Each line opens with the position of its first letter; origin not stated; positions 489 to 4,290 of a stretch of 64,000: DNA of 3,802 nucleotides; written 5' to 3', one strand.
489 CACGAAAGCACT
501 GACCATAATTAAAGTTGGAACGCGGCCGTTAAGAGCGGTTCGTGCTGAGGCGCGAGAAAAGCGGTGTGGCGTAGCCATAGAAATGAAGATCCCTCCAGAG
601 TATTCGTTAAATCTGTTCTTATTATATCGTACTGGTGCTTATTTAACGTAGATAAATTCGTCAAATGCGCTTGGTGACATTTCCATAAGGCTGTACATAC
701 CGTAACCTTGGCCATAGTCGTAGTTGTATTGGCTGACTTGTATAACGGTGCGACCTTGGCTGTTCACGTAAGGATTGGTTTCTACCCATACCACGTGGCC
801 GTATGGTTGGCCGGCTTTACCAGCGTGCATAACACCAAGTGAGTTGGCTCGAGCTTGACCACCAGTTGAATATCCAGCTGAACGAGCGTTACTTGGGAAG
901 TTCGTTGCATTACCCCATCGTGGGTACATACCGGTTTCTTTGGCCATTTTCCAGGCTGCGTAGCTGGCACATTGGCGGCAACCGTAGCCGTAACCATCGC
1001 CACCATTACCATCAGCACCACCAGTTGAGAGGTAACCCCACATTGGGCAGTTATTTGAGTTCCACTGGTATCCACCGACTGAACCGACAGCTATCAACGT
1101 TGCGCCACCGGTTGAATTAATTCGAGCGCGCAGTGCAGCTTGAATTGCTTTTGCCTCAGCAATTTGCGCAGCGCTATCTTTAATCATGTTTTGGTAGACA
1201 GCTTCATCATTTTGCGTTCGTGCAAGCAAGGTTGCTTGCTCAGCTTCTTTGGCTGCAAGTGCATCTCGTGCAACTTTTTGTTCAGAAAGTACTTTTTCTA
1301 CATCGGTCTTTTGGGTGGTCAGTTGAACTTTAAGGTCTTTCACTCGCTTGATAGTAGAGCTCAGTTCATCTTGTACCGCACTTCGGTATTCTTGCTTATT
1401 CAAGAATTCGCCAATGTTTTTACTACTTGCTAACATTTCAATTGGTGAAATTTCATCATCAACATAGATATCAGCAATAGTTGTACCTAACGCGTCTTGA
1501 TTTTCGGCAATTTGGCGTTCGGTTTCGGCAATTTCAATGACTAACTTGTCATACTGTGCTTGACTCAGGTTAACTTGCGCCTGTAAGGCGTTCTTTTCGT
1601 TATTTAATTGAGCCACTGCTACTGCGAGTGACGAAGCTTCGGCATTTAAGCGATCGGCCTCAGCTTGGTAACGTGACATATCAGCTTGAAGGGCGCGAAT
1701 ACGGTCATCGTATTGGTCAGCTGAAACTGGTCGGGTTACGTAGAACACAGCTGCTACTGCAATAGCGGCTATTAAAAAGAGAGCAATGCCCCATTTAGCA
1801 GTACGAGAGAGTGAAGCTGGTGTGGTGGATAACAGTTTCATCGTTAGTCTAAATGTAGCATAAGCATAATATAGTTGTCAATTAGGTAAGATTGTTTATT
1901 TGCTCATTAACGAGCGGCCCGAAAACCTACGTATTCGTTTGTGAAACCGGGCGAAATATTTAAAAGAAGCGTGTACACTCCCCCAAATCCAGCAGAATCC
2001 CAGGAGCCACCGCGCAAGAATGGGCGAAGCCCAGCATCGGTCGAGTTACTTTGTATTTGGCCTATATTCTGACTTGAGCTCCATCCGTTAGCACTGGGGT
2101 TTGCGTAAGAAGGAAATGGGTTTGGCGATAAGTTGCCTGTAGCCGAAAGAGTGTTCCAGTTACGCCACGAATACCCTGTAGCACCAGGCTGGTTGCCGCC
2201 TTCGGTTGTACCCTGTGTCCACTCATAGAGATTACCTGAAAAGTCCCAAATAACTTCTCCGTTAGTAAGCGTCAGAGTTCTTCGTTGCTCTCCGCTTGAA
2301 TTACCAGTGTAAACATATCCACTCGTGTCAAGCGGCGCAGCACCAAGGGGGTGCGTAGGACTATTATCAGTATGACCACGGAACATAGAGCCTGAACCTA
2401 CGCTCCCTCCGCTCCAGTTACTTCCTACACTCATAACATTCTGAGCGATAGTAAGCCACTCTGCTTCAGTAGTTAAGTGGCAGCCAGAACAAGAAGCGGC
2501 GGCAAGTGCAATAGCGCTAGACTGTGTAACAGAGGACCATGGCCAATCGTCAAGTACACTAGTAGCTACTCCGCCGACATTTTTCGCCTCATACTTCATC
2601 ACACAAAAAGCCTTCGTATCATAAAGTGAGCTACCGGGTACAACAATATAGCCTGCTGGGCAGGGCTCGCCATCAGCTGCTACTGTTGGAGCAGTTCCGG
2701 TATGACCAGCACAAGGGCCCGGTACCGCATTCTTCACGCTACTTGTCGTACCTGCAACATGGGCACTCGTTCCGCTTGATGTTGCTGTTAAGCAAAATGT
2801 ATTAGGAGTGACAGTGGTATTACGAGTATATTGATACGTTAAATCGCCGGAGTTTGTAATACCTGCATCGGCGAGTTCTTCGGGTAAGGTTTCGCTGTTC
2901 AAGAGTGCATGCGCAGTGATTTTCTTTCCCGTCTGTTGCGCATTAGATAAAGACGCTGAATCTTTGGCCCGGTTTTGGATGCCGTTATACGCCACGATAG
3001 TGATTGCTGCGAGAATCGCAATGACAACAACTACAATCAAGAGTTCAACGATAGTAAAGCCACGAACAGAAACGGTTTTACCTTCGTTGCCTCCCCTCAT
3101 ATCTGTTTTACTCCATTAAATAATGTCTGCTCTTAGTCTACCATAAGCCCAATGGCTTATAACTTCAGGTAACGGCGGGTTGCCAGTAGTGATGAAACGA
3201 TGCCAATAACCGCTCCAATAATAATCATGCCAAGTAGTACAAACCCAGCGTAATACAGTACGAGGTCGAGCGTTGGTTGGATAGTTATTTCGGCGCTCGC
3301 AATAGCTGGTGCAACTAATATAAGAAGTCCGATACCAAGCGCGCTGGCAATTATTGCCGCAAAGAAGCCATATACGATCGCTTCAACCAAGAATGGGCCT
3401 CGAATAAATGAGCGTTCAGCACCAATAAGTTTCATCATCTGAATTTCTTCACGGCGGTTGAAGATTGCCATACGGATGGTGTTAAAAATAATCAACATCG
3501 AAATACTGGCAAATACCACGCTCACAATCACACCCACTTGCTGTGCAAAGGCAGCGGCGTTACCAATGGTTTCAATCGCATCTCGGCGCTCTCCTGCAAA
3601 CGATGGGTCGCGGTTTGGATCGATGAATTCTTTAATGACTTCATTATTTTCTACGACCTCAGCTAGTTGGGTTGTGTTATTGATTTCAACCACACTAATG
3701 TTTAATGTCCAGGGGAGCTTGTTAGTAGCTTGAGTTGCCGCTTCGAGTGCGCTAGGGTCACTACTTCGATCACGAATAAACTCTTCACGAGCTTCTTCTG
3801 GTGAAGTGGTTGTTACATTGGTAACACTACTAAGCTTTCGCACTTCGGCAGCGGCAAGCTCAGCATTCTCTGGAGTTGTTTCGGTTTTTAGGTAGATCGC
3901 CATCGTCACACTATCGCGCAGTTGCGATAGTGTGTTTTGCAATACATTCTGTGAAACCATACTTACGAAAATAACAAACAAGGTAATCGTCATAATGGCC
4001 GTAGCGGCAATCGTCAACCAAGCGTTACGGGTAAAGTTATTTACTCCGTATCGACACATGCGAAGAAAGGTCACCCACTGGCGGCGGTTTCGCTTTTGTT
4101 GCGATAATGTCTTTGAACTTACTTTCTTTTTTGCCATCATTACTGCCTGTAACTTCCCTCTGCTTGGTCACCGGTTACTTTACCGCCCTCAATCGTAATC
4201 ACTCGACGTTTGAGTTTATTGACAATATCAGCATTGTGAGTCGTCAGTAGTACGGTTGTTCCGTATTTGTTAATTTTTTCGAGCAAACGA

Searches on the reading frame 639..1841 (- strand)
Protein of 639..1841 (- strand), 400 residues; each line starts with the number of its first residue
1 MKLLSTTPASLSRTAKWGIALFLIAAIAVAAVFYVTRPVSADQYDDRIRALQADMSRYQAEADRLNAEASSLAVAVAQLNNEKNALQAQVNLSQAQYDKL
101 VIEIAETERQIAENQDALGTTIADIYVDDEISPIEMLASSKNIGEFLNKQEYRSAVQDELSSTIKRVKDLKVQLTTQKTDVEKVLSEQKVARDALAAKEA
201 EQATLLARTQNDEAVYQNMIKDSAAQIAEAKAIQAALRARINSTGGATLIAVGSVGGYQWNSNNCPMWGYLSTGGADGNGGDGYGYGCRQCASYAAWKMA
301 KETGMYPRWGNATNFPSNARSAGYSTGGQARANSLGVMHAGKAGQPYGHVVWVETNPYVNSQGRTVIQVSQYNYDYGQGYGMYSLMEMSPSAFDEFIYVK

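Call 64: search_protein_families(library=pfam, proteins=[window:639-1841:-], max_evalue=0.0001)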
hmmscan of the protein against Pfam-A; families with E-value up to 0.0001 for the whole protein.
window:639-1841:- (400 aa): 1 family
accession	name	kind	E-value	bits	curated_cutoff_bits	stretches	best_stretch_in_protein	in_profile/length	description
PF05257.22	CHAP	-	1.9e-10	41.5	26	1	282-373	4-81/81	CHAP domain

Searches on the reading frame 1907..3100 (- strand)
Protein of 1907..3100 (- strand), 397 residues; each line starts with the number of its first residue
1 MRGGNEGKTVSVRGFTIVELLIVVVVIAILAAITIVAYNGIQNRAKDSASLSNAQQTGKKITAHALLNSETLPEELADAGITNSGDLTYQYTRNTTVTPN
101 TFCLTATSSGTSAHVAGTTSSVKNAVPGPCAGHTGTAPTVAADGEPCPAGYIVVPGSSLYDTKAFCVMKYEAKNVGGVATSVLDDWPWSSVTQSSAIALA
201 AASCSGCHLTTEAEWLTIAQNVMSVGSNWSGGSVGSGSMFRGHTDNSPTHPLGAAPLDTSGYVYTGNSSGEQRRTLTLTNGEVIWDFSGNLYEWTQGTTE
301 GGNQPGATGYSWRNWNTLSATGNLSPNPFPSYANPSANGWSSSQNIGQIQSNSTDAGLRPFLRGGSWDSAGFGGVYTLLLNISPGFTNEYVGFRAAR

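Call 64: search_protein_families(library=pfam, proteins=[window:1907-3100:-], max_evalue=0.0001)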
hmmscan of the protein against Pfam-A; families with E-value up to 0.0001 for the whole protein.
window:1907-3100:- (397 aa): 2 families
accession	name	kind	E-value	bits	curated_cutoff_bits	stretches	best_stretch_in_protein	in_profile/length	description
PF25686.1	Betaherpes_U91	-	1.4e-05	25.1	27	1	8-63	6-61/157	Betaherpesvirus U91 protein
PF07963.17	N_methyl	-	8.5e-05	22.4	21.2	0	13-34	5-26/27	Prokaryotic N-terminal methylation motif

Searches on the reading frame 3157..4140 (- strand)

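Call 64: search_protein_families(library=pfam, proteins=[window:3157-4140:-], max_evalue=0.0001)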
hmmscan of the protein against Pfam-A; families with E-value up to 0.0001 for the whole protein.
window:3157-4140:- (327 aa): 2 families
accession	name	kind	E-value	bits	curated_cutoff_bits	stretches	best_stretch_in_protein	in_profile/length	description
PF02687.27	FtsX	-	4.3e-16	59.5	25.5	1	205-326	2-117/120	FtsX-like permease C-terminal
PF18075.7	FtsX_ECD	-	3.9e-10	40.6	23.5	1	78-170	1-94/96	FtsX extracellular domain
